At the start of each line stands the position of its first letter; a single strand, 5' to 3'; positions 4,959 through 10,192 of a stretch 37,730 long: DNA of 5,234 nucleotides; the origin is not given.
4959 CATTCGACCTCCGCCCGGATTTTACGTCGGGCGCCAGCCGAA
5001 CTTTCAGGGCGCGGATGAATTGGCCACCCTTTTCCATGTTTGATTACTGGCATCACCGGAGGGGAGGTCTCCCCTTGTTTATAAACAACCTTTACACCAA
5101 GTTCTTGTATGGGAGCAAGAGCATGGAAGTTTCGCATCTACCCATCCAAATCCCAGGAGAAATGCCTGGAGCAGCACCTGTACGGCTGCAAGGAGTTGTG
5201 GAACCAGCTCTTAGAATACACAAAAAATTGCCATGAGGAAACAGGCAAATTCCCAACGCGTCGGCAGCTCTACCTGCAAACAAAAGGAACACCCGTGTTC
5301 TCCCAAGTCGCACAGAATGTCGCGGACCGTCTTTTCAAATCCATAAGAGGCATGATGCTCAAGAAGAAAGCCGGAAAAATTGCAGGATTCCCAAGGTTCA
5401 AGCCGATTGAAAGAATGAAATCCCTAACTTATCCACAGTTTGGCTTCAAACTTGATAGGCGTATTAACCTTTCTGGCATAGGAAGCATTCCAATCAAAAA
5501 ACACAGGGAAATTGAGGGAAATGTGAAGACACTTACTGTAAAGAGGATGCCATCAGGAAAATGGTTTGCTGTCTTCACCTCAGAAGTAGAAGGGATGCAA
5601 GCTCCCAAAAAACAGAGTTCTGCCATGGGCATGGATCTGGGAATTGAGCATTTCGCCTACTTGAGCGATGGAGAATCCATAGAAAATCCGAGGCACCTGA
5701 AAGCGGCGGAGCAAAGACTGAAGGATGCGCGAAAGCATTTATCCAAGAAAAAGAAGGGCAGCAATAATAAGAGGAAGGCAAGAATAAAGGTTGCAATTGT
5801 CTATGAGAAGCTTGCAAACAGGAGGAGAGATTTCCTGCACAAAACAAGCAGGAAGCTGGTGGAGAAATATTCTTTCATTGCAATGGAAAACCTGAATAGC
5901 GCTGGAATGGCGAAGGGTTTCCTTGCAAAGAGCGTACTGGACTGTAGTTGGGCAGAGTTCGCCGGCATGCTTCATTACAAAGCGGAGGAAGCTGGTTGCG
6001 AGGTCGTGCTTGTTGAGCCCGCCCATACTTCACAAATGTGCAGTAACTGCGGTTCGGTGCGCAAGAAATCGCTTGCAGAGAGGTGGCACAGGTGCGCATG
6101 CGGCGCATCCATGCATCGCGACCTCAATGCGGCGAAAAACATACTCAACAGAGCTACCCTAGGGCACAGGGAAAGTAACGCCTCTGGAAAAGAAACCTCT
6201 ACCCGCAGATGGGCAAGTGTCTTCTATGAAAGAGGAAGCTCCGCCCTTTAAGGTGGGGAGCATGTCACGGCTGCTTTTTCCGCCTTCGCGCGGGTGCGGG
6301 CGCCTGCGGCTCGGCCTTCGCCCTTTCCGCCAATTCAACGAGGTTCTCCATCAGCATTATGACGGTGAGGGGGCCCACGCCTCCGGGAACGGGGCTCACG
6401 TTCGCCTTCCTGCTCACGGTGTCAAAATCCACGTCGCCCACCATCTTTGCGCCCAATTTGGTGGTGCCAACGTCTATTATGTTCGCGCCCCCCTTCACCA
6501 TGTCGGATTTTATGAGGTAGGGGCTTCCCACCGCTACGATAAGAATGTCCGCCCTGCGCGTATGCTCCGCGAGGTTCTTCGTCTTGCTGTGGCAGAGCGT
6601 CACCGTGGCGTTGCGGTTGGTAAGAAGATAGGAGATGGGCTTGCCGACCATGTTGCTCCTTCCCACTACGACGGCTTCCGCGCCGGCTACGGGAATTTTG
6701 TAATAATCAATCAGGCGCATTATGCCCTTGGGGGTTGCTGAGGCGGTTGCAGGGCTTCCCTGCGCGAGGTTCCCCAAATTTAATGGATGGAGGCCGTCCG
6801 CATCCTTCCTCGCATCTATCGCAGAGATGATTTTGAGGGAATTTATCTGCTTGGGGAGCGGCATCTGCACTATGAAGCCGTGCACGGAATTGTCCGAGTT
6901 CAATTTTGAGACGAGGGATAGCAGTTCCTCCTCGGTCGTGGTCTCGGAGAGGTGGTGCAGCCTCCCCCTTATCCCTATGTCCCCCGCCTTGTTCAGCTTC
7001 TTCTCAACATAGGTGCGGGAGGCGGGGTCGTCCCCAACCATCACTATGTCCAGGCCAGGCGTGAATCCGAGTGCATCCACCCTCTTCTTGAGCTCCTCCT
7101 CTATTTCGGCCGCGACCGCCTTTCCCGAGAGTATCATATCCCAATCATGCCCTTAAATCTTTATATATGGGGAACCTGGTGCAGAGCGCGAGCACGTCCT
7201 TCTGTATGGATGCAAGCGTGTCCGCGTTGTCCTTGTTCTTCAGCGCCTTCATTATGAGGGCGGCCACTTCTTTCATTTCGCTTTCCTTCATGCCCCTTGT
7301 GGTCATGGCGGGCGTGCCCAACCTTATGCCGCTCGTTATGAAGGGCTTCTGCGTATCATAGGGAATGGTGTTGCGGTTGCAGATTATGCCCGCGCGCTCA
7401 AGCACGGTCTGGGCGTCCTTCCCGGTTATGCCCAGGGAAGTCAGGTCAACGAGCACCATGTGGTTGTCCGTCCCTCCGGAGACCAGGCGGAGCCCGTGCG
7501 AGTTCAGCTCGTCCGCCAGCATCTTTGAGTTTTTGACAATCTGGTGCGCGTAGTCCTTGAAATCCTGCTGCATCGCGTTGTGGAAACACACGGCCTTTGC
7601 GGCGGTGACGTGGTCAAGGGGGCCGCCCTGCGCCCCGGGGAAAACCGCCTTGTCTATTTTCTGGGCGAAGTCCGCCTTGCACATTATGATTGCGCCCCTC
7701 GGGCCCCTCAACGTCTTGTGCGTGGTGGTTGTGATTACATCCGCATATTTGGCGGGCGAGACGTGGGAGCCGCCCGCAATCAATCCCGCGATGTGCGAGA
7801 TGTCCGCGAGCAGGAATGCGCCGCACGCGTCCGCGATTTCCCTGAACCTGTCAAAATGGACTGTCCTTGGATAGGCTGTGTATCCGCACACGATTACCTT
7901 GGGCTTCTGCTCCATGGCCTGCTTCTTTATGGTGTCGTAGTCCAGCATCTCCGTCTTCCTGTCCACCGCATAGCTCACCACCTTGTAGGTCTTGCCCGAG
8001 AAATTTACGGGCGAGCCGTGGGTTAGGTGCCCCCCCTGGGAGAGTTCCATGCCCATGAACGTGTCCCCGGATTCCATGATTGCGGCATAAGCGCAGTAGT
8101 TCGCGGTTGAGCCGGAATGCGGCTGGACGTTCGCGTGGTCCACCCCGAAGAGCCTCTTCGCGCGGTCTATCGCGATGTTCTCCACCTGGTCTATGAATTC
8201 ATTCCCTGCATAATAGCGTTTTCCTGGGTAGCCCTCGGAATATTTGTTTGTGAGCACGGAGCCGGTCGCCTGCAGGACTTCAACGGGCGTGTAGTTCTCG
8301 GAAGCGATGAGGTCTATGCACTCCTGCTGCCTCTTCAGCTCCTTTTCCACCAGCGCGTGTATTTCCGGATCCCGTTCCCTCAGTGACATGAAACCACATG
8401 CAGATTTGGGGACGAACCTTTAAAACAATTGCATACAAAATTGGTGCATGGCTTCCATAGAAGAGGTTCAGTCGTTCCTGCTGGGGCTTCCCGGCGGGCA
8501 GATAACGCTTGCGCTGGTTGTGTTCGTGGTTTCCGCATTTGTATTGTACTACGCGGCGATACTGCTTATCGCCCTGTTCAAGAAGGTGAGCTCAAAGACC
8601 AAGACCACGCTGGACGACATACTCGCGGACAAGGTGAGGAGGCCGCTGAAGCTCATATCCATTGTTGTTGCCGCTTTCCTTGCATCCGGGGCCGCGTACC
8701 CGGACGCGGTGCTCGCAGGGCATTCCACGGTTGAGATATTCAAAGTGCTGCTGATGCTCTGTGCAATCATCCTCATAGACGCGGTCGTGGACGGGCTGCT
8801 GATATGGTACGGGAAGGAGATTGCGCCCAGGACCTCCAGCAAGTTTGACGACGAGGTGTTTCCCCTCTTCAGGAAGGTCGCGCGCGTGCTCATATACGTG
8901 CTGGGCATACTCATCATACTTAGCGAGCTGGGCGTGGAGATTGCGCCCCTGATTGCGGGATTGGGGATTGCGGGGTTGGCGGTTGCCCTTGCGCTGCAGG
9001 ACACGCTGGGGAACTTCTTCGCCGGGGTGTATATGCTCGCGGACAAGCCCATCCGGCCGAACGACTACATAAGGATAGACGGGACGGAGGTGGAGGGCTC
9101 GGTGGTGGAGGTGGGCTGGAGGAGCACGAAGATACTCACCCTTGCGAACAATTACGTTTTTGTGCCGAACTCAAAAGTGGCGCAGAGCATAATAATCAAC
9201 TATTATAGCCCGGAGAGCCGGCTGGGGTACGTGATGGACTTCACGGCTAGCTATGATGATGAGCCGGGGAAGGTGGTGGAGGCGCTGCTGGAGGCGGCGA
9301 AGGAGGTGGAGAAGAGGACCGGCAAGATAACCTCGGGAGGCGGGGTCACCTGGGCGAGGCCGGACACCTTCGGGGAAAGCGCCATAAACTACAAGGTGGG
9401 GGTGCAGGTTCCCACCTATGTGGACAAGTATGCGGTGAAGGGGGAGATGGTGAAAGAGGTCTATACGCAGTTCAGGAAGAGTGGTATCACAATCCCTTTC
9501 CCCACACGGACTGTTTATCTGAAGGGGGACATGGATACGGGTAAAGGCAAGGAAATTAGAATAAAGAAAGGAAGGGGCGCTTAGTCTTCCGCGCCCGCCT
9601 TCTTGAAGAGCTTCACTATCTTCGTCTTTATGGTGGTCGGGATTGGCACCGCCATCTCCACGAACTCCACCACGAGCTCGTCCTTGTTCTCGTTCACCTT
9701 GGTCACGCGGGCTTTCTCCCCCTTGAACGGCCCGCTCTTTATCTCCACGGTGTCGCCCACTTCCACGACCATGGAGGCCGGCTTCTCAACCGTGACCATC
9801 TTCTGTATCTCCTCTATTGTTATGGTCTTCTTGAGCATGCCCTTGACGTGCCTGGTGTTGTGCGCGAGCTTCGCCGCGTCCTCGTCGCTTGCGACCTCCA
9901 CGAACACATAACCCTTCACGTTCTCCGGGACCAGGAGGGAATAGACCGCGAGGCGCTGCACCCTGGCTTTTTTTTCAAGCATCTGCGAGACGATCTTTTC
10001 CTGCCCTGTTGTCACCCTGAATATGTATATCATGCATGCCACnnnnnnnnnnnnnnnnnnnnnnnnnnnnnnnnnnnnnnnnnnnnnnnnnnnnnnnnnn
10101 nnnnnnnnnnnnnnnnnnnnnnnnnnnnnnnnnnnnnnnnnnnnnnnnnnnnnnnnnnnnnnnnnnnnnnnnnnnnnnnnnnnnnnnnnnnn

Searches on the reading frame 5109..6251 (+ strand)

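Call 8: search_protein_families(library=pfam, proteins=[window:5109-6251:+], max_evalue=0.001)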
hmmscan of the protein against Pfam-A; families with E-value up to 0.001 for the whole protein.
window:5109-6251:+ (380 aa): 3 families
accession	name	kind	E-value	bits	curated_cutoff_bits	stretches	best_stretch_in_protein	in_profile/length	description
PF01385.25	OrfB_IS605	-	7.8e-28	97.5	30.5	1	159-269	5-118/120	Probable transposase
PF07282.18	Cas12f1-like_TNB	-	1.4e-23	83.2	26.3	1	281-345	1-60/60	Cas12f1-like, TNB domain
PF12323.14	HTH_OrfB_IS605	-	3.6e-06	26.8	21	1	4-47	4-47/47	Helix-turn-helix domain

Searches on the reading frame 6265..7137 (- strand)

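Call 8: search_protein_families(library=pfam, proteins=[window:6265-7137:-], max_evalue=0.001)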
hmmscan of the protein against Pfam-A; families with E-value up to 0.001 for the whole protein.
window:6265-7137:- (290 aa): 2 families
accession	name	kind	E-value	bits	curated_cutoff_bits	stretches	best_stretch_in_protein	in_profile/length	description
PF02882.25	THF_DHG_CYH_C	-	5.2e-64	214.8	27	1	117-273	1-159/160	Tetrahydrofolate dehydrogenase/cyclohydrolase, NAD(P)-binding domain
PF00763.28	THF_DHG_CYH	-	6.8e-37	126.7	32.8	1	3-114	1-115/115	Tetrahydrofolate dehydrogenase/cyclohydrolase, catalytic domain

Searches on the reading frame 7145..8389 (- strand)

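Call 8: search_protein_families(library=pfam, proteins=[window:7145-8389:-], max_evalue=0.001)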
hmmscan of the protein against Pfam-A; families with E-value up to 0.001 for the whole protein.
window:7145-8389:- (414 aa): 3 families
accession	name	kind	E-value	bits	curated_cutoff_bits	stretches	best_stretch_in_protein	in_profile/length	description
PF00464.25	SHMT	-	2.5e-165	550.4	27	1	3-379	1-399/399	Serine hydroxymethyltransferase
PF00155.27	Aminotran_1_2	-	1.3e-05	25.1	19.7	1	82-368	56-355/361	Aminotransferase class I and II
PF01212.27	Beta_elim_lyase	-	1.3e-05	25.1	27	1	74-315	38-286/288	Beta-eliminating lyase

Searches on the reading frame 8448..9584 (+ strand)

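Call 8: search_protein_families(library=pfam, proteins=[window:8448-9584:+], max_evalue=0.001)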
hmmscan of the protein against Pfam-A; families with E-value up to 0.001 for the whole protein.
window:8448-9584:+ (378 aa): 2 families
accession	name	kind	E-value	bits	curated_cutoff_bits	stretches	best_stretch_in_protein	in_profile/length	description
PF00924.24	MS_channel_2nd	-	6.2e-18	65.1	20.2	1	185-252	1-66/68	Mechanosensitive ion channel, beta-domain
PF21088.3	MS_channel_1st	-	1.4e-11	44.6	23.1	1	143-184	1-42/42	Mechanosensitive ion channel, transmembrane helices 2/3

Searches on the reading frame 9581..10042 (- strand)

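Call 9: search_protein_families(library=pfam, proteins=[window:9581-10042:-], max_evalue=0.001)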
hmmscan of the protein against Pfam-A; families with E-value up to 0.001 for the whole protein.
window:9581-10042:- (153 aa): 2 families
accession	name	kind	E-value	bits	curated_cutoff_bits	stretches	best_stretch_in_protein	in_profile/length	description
PF03439.18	Spt5-NGN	-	1.2e-15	57.7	22.4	1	4-82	1-83/84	Early transcription elongation factor of RNA pol II, NGN section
PF00467.35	KOW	-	1.6e-09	37.6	22.3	1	95-126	1-32/32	KOW motif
